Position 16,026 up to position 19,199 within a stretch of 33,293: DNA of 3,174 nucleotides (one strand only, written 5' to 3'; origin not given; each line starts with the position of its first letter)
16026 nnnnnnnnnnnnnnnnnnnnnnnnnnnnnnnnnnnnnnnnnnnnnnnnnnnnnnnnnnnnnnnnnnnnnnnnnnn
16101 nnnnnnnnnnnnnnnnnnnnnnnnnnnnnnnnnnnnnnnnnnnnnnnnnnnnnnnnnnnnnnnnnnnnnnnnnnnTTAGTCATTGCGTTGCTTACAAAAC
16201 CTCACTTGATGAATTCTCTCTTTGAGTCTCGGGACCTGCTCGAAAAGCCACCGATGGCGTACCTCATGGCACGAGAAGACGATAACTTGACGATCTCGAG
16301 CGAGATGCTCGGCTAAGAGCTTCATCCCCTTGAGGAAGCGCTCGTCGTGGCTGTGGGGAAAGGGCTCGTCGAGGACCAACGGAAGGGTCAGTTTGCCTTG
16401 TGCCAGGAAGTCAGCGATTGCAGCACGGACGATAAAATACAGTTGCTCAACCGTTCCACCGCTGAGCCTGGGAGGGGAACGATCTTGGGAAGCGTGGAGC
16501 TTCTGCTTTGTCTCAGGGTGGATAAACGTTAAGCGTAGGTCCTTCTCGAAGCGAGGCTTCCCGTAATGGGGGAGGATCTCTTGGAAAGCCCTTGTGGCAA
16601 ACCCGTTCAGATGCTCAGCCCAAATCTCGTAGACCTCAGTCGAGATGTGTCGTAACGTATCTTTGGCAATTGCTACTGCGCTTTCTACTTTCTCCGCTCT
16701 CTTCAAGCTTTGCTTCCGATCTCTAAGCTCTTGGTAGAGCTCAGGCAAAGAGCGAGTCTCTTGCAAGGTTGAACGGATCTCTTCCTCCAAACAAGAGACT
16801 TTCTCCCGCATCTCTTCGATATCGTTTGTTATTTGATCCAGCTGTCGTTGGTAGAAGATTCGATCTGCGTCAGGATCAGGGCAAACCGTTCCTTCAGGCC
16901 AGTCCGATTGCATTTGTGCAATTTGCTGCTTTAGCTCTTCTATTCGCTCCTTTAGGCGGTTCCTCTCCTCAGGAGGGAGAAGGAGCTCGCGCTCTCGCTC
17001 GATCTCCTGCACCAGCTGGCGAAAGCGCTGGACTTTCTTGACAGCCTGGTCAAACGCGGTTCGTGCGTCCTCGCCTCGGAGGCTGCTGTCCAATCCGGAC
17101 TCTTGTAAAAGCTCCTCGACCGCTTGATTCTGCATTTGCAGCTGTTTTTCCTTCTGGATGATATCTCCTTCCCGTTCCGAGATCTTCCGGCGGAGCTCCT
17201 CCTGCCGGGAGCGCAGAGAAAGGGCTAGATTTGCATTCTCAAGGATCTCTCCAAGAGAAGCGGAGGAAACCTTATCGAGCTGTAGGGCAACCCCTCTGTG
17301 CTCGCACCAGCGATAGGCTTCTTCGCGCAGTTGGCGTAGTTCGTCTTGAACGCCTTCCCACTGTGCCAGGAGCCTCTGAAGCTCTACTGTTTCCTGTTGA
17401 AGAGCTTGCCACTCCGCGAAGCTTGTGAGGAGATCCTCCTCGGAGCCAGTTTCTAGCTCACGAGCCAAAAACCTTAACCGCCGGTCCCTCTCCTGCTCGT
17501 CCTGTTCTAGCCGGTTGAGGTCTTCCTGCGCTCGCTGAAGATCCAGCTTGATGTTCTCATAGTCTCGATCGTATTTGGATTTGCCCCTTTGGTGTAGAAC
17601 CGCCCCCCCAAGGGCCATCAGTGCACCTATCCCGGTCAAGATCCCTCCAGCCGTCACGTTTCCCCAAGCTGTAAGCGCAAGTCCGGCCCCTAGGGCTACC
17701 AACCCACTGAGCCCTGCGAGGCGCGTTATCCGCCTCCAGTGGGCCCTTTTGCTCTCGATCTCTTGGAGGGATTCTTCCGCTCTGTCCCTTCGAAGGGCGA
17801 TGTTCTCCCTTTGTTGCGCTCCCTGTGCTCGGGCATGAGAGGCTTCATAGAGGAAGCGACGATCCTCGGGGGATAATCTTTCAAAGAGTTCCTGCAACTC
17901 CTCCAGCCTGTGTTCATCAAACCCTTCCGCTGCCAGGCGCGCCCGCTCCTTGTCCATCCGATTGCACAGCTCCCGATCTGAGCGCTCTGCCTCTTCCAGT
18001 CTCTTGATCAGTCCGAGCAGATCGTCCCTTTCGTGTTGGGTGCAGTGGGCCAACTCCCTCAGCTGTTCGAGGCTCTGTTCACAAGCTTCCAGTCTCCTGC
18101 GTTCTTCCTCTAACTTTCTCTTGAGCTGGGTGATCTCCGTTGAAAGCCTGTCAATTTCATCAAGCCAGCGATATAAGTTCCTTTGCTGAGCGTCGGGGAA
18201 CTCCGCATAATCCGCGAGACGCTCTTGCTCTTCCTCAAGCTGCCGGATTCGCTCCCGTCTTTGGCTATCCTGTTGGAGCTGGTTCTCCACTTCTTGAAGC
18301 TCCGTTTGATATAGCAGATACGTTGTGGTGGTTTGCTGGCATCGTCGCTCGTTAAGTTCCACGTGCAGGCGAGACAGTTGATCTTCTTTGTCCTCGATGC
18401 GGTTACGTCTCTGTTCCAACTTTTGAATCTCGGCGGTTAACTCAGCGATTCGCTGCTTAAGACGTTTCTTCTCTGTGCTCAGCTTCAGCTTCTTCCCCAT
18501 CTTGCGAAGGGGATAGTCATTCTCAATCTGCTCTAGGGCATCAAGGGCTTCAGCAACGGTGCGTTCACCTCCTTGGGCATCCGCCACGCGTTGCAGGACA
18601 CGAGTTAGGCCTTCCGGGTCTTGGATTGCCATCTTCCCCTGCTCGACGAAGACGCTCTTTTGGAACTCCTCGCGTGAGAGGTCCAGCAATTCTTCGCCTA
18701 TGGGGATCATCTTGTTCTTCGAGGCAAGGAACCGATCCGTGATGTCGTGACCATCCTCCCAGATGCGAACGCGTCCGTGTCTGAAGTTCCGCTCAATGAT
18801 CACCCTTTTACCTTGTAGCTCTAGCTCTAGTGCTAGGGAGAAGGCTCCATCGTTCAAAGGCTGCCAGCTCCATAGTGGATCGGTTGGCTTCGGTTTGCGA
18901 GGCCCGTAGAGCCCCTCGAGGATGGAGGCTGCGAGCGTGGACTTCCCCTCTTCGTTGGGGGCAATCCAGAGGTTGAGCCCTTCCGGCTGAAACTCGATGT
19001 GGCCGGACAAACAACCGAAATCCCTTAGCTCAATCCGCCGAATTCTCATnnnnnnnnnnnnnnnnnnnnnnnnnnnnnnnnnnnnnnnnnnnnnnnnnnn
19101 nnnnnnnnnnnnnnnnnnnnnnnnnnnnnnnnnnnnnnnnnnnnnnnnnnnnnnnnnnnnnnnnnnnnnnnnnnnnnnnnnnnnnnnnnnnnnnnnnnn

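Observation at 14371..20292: Coupled four-gene operon: Mre11-like phosphoesterase, membrane-anchored Rad50/YhaN-like ATPase, RNase J-like beta-CASP nuclease and a small basic ORF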

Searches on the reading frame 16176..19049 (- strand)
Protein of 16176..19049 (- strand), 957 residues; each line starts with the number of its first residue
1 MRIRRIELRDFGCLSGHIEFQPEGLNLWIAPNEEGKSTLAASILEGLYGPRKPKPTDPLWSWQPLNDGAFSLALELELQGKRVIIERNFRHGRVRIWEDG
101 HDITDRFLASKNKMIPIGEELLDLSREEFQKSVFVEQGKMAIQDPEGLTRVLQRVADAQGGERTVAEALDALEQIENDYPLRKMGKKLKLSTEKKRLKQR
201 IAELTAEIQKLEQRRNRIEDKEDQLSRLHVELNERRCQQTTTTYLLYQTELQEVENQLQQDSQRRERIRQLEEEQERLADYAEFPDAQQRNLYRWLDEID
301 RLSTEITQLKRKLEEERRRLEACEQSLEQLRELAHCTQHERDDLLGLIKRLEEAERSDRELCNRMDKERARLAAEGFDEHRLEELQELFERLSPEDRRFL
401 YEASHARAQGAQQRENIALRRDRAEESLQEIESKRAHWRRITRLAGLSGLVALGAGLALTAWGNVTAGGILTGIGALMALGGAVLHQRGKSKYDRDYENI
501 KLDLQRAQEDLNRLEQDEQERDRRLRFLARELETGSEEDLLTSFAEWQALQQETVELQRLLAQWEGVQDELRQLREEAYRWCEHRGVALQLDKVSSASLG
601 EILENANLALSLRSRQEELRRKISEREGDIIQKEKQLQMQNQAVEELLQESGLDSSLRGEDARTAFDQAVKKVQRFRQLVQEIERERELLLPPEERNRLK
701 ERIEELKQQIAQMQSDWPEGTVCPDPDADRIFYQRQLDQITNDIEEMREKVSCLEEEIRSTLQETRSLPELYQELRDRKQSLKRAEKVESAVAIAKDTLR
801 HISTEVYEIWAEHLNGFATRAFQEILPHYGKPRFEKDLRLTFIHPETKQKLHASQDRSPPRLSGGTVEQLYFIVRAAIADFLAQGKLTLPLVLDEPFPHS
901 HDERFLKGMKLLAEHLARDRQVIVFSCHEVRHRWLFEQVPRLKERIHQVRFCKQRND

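Call 3: search_protein_families(library=pfam, proteins=[window:16176-19049:-], max_evalue=0.01)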
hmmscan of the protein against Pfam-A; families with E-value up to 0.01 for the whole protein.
window:16176-19049:- (957 aa): 4 families
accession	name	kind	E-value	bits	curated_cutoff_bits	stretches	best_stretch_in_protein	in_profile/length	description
PF13175.12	AAA_15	-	2.5e-07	31.1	32.1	1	1-316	1-263/374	AAA ATPase domain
PF13476.12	AAA_23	-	7.3e-07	30.5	27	1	5-310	1-197/201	AAA domain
PF13514.12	AAA_27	-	8.9e-07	29.1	22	1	1-200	1-192/206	AAA domain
PF19908.4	DUF6381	-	0.0009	19.4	26.6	1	667-714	5-52/62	Family of unknown function (DUF6381)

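Call 4: search_protein_families(library=padloc, proteins=[window:16176-19049:-], max_evalue=0.01)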
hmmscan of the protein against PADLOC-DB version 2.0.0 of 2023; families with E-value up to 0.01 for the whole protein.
window:16176-19049:- (957 aa): 9 families
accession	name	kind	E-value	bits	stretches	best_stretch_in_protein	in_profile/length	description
PDLC03859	LmuB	-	2.1e-14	51.7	1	496-926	194-583/611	-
PDLC03863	LmuB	-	4.4e-10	36.9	3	1-441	3-420/610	-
PDLC03865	LmuB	-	2.6e-07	27.2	1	172-334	292-432/1007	-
PDLC02979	AriA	-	7.3e-07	27.3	1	1-309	1-226/373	-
PDLC02730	PbeC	-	2.3e-05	21.4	1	500-831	214-538/651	PbeC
PDLC00582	JetC3|JetC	-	0.00011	18.2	1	162-425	818-1120/1472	DUF3584 domain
PDLC00252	LmuB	-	0.00039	17.3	1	248-340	187-283/554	AAA ATPase domain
PDLC00551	JetC2|JetC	-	0.0013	14.6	1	170-430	776-1033/1365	DUF3584 domain; MukB-like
PDLC03868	LmuB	-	0.0054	13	0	151-426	204-477/1035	-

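Call 5: search_protein_families(library=ncbifam, proteins=[window:16176-19049:-], max_evalue=0.01)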
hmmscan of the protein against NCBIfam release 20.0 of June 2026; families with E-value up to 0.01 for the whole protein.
window:16176-19049:- (957 aa): 8 families
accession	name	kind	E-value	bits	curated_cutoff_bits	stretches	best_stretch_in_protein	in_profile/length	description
NF003034.1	PRK03918.1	equivalog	1.5e-19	69.6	700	2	1-279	1-279/878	DNA double-strand break repair ATPase Rad50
NF045487.1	ASRP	equivalog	9.8e-12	44.3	300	1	17-266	9-228/593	archaea-specific SMC-related protein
NF041034.1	Rad50_Sulf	equivalog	4.9e-10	37.9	1000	2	1-275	1-276/872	DNA double-strand break repair ATPase Rad50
TIGR02168.1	SMC_prok_B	equivalog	7.5e-08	30.6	567.35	1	186-438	232-489/1181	chromosome segregation protein SMC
NF002572.0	PRK02224.1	equivalog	2.9e-06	25.9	1087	1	311-800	244-656/888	DNA double-strand break repair ATPase Rad50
TIGR02169.1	SMC_prok_A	equivalog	0.00019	19.2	729.4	1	161-437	206-488/1165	chromosome segregation protein SMC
NF009642.0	PRK13169.1-3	equivalog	0.00022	21.6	142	1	735-809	5-80/112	DNA replication initiation control protein YabA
NF045780.1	TrlF_fam_ATP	equivalog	0.00027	19.8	350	1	185-432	463-689/944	TrlF family AAA-like ATPase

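Call 6: find_encoding_contigs(protein=window:16176-19049:-, flank=10000, max_places=10)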
Protein window:16176-19049:- (957 aa): 2 contigs read that carry it; 2 places shown.
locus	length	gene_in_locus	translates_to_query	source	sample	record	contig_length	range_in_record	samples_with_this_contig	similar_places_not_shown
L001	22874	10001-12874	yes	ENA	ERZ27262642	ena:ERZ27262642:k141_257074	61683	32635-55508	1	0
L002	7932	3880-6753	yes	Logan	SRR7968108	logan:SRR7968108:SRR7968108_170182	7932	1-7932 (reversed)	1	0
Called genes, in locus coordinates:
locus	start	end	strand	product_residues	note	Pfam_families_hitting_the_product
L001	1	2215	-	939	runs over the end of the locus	PF17162:DUF5118, PF17148:DUF5117, PF16313:DUF4953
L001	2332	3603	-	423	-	PF01306:LacY_symp (weak), PF07690:MFS_1, PF12832:MFS_1_like, PF13347:MFS_2 (weak), PF00083:Sugar_tr, PF07690:MFS_1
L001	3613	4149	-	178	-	PF02334:RTP (faint), PF03551:PadR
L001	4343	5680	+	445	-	PF05496:RuvB_N, PF13191:AAA_16 (faint), PF00004:AAA, PF07728:AAA_5 (weak), PF13173:AAA_14, PF13401:AAA_22 (faint), PF16193:AAA_assoc_2, PF12002:MgsA_C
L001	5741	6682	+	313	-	-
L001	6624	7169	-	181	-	-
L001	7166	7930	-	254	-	PF08551:DUF1751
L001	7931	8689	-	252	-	PF01168:Ala_racemase_N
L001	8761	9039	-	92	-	-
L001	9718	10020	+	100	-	-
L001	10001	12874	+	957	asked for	PF13175:AAA_15 (faint), PF13514:AAA_27 (weak)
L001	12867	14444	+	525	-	PF00753:Lactamase_B, PF12706:Lactamase_B_2, PF07521:RMMBL (faint)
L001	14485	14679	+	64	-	PF20607:DUF6800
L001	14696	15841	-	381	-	PF02771:Acyl-CoA_dh_N, PF02770:Acyl-CoA_dh_M, PF00441:Acyl-CoA_dh_1, PF08028:Acyl-CoA_dh_2, PF22924:ACOX_C_alpha1 (weak)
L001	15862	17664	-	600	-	PF02874:ATP-synt_ab_N, PF16886:ATP-synt_ab_Xtn, PF00006:ATP-synt_ab, PF22919:ATP-synt_VA_C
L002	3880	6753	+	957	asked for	PF13175:AAA_15 (faint), PF13514:AAA_27 (weak)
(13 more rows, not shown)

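Call 7: find_homologous_proteins(query=window:16176-19049:-)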
Query window:16176-19049:- (957 aa): 19 proteins with E <= 0.001 among 8000 candidates.
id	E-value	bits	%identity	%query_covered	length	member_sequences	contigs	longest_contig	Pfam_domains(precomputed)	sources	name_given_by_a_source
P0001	0.0e+0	2082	100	100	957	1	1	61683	PF13514.13,PF13175.13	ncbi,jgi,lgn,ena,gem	-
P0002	0.0e+0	1051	56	100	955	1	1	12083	PF13514.13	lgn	-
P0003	7.1e-245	833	47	99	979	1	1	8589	-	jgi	jgi:uncharacterized protein YhaN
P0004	3.4e-188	646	39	99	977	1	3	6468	-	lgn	-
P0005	1.0e-79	287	28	99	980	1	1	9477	PF13514.13,PF13175.13,PF13476.13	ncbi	-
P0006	3.4e-73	265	27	98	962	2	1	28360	PF13514.13,PF13476.13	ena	-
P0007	9.8e-70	254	28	98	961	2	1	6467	PF13514.13,PF13476.13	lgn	-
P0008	5.2e-69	251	28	32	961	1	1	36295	PF13514.13,PF13476.13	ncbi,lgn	-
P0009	6.1e-59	218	30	51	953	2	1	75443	PF13514.13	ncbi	-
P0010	6.2e-9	53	25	50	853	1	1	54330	PF13175.13,PF13476.13,PF02463.26,PF13166.13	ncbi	-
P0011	1.3e-7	48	29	30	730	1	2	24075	PF13514.13,PF13476.13,PF02463.26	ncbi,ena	-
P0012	4.0e-7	47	39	9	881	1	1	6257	PF13476.13,PF02463.26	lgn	-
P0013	8.3e-7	46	41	7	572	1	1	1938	PF02776.24,PF00205.29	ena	-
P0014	1.1e-6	45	26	30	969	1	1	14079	PF13514.13,PF13175.13,PF13476.13,PF02463.26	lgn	-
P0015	3.3e-6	44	23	67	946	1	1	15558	PF13514.13,PF13175.13,PF13476.13,PF02463.26,PF13304.13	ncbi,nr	ncbi:MAG TPA: AAA family ATPase [Candidatus Dormibacteraeota bacterium]|nr:AAA family ATPase [Candid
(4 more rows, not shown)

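Call 8: find_encoding_contigs(protein=P0002, flank=8000, max_places=3)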
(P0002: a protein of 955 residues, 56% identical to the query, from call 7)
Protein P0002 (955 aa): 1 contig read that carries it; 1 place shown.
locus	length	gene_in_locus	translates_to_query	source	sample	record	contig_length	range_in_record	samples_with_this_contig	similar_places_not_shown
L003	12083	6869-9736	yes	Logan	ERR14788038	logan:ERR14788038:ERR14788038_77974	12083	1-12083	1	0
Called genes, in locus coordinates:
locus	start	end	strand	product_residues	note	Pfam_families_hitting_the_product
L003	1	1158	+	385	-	?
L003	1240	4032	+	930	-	PF00930:DPPIV_N (faint), PF19283:APEH_N (faint), PF26550:Tricorn_2nd, PF26549:Tricorn_N, PF07676:PD40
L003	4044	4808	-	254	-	-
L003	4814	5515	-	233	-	PF01168:Ala_racemase_N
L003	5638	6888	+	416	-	PF00149:Metallophos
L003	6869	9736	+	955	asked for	PF13514:AAA_27 (weak)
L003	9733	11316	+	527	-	PF12706:Lactamase_B_2 (faint), PF00753:Lactamase_B, PF07521:RMMBL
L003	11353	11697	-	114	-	PF18882:DUF5647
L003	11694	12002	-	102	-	PF24839:DUF7718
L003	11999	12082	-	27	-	?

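Call 9: find_encoding_contigs(protein=P0003, flank=8000, max_places=3)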
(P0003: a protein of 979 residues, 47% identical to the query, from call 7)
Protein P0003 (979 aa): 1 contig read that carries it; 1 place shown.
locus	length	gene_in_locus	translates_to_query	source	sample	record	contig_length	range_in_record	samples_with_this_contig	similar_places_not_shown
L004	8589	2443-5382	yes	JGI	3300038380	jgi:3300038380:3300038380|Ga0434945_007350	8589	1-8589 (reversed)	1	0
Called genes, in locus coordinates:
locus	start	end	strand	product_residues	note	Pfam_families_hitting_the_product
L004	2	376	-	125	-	?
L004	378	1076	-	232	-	PF01168:Ala_racemase_N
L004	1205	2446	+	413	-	PF00149:Metallophos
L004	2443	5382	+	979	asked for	-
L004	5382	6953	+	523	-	PF00753:Lactamase_B, PF12706:Lactamase_B_2, PF07521:RMMBL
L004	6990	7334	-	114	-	PF18882:DUF5647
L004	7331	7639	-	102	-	PF24839:DUF7718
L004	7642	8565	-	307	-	PF02771:Acyl-CoA_dh_N, PF02770:Acyl-CoA_dh_M, PF00441:Acyl-CoA_dh_1, PF08028:Acyl-CoA_dh_2, PF22924:ACOX_C_alpha1 (weak)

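Call 10: find_encoding_contigs(protein=P0004, flank=8000, max_places=3)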
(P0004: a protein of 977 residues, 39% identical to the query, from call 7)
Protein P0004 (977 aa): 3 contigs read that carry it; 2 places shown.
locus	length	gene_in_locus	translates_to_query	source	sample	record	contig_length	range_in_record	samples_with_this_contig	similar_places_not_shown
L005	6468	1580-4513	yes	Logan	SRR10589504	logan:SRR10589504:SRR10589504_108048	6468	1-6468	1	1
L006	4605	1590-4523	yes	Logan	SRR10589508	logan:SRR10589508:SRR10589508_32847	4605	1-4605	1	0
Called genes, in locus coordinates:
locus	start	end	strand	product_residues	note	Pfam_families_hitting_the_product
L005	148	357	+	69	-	-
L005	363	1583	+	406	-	PF00149:Metallophos, PF12850:Metallophos_2 (weak)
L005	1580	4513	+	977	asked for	-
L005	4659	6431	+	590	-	PF13482:RNase_H_2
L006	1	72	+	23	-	?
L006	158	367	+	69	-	-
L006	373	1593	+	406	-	PF00149:Metallophos, PF12850:Metallophos_2 (weak)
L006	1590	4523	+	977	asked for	-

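Call 11: find_encoding_contigs(protein=P0005, flank=8000, max_places=3)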
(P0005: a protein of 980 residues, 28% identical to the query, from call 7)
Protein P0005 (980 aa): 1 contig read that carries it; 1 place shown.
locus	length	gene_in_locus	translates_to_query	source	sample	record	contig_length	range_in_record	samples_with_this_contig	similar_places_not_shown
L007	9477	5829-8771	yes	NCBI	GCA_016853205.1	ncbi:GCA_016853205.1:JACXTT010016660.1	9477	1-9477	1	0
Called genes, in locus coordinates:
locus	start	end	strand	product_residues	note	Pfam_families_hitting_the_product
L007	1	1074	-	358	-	?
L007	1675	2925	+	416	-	-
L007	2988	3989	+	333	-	PF04055:Radical_SAM, PF11946:DUF3463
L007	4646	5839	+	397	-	PF00149:Metallophos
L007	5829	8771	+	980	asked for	PF13175:AAA_15 (faint), PF13476:AAA_23, PF13514:AAA_27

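Call 13: find_encoding_contigs(protein=P0006, flank=8000, max_places=2)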
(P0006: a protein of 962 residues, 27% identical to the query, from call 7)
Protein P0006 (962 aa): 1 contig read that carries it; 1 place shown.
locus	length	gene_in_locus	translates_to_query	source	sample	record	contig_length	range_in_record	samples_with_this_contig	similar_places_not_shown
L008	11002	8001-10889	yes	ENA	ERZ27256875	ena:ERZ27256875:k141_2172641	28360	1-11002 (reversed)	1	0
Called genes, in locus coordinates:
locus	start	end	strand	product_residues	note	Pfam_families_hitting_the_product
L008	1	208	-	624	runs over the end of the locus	PF13520:AA_permease_2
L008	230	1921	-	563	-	PF00795:CN_hydrolase, PF02540:NAD_synthase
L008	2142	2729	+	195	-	PF00691:OmpA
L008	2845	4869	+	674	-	-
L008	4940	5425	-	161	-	PF05163:DinB, PF12867:DinB_2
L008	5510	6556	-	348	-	PF20208:ARPP-1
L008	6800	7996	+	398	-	PF00149:Metallophos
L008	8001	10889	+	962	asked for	PF13476:AAA_23, PF13514:AAA_27 (weak)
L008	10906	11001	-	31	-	?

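Call 14: find_encoding_contigs(protein=P0008, flank=8000, max_places=2)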
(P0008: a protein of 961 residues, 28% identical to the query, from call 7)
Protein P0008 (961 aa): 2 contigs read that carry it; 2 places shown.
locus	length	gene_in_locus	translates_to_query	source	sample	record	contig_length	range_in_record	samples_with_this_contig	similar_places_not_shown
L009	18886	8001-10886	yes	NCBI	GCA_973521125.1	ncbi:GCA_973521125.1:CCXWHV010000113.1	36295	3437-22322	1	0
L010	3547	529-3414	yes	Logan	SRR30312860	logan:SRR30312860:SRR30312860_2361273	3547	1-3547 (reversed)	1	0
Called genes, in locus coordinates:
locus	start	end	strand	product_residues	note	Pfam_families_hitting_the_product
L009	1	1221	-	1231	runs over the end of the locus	PF02463:SMC_N, PF13175:AAA_15 (weak), PF13304:AAA_21 (faint), PF13476:AAA_23, PF06470:SMC_hinge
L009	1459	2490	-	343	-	PF00348:polyprenyl_synt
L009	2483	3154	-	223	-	-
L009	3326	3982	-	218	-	PF03548:LolA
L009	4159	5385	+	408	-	PF13428:TPR_14 (faint), PF13432:TPR_16 (faint), PF14559:TPR_19 (faint), PF00515:TPR_1 (faint), PF07719:TPR_2 (faint), PF13181:TPR_8 (faint), PF13424:TPR_12 (faint), PF13431:TPR_17 (faint), +4 more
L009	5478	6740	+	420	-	-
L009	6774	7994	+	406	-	PF00149:Metallophos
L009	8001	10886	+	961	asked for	PF13476:AAA_23, PF13514:AAA_27 (weak)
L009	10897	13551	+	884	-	PF01624:MutS_I, PF05188:MutS_II, PF05192:MutS_III, PF05190:MutS_IV, PF00488:MutS_V, PF27441:MutS_C (faint)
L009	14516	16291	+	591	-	PF16697:Yop-YscD_cpl (weak), PF00498:FHA, PF13492:GAF_3 (faint), PF01590:GAF (weak), PF13185:GAF_2, PF00512:HisKA, PF02518:HATPase_c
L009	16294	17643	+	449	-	PF00072:Response_reg, PF00158:Sigma54_activat, PF14532:Sigma54_activ_2, PF00004:AAA (weak), PF07724:AAA_2 (weak), PF07728:AAA_5, PF25601:AAA_lid_14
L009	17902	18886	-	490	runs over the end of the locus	PF13492:GAF_3 (weak), PF01590:GAF (weak), PF13185:GAF_2, PF13492:GAF_3 (weak), PF00990:GGDEF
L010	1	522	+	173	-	?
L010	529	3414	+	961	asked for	PF13476:AAA_23, PF13514:AAA_27 (weak)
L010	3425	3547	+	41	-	?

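Call 15: find_encoding_contigs(protein=P0009, flank=8000, max_places=2)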
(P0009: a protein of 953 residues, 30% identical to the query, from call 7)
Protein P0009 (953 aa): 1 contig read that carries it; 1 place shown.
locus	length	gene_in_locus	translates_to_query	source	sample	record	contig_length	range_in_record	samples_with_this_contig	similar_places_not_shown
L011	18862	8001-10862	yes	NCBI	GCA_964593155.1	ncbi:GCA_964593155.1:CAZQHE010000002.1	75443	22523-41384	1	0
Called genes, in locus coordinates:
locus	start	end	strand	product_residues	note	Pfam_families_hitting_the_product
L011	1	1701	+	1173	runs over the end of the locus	PF08126:Propeptide_C25, PF01364:Peptidase_C25, PF13620:CarboxypepD_reg, PF01483:P_proprotein, PF13860:FlgD_ig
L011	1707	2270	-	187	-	PF00293:NUDIX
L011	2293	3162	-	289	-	PF01555:N6_N4_Mtase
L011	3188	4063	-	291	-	PF01636:APH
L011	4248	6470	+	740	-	PF19313:DUF5916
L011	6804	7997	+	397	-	PF00149:Metallophos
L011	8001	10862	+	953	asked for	PF13514:AAA_27 (weak)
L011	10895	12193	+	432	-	PF00342:PGI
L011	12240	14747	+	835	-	PF02518:HATPase_c, PF00072:Response_reg, PF01627:Hpt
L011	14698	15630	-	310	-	PF01569:PAP2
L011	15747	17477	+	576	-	PF02878:PGM_PMM_I, PF02879:PGM_PMM_II, PF02880:PGM_PMM_III, PF00408:PGM_PMM_IV (weak)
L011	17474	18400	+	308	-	PF00491:Arginase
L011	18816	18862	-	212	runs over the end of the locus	PF04250:DUF429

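Call 28: find_related_loci(query=A1, collection=metagenome_contigs, flank=7000)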
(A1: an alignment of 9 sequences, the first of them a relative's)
Query A1 (957 aa) in metagenome_contigs; peptide patterns used: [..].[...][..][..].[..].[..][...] (x = any residue, [..] = any of these).
599 stretches matched a pattern (row limit reached: there are more); 326 encode a relative of the query (tblastn E <= 1e-3); the best 80 are kept; 80 distinct loci.
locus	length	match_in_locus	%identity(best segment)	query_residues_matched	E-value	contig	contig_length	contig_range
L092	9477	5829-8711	28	1-949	8e-83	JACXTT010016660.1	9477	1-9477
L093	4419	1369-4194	27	1-940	2e-79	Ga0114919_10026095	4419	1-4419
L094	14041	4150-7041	29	1-952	2e-77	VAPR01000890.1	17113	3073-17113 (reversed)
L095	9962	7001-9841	27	1-942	3e-64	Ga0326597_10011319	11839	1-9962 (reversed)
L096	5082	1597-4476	26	1-951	1e-61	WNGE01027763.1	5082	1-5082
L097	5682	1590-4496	26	1-957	5e-61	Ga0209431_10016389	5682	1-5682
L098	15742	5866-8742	24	1-951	8e-58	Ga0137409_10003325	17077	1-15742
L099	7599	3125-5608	24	1-951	4e-55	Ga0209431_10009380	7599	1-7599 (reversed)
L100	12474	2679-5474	26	1-941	2e-53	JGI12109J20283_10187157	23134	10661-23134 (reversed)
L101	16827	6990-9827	26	1-939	5e-51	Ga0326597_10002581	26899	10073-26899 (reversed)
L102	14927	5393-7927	26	22-938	4e-49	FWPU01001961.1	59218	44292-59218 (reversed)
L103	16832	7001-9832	25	1-949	3e-47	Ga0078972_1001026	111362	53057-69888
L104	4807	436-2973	25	22-938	4e-46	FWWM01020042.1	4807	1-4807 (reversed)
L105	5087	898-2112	32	1-400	8e-36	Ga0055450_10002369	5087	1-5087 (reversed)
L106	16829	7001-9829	30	1-935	4e-76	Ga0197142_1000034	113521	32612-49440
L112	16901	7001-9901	28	1-949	5e-60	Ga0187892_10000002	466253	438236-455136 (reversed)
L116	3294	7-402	38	814-946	2e-20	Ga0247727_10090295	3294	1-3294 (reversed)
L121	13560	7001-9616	20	1-931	1e-16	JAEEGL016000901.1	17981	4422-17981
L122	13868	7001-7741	29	1-270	2e-15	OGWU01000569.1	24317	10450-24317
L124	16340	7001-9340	29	1-927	1e-14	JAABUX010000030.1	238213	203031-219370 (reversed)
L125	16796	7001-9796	27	6-941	2e-53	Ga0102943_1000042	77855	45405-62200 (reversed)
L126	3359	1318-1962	27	705-926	2e-14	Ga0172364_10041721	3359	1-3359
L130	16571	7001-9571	47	1-929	4e-13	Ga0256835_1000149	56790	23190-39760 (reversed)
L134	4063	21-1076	24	559-926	4e-12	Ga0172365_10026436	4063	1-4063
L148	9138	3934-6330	27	1-934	3e-10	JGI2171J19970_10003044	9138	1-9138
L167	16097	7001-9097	25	1-933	3e-9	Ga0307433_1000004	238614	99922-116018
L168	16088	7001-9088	28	1-930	2e-9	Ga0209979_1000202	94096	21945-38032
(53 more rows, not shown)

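Call 29: find_related_loci(query=A1, collection=viral_contigs, flank=7000)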
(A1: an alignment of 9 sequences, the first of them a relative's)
Query A1 (957 aa) in viral_contigs; peptide patterns used: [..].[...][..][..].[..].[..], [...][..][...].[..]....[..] (x = any residue, [..] = any of these).
83 stretches matched a pattern; 1 encode a relative of the query (tblastn E <= 1e-3); 1 distinct loci.
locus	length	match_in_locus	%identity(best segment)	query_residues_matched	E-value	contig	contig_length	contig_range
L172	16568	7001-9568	27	3-929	3e-9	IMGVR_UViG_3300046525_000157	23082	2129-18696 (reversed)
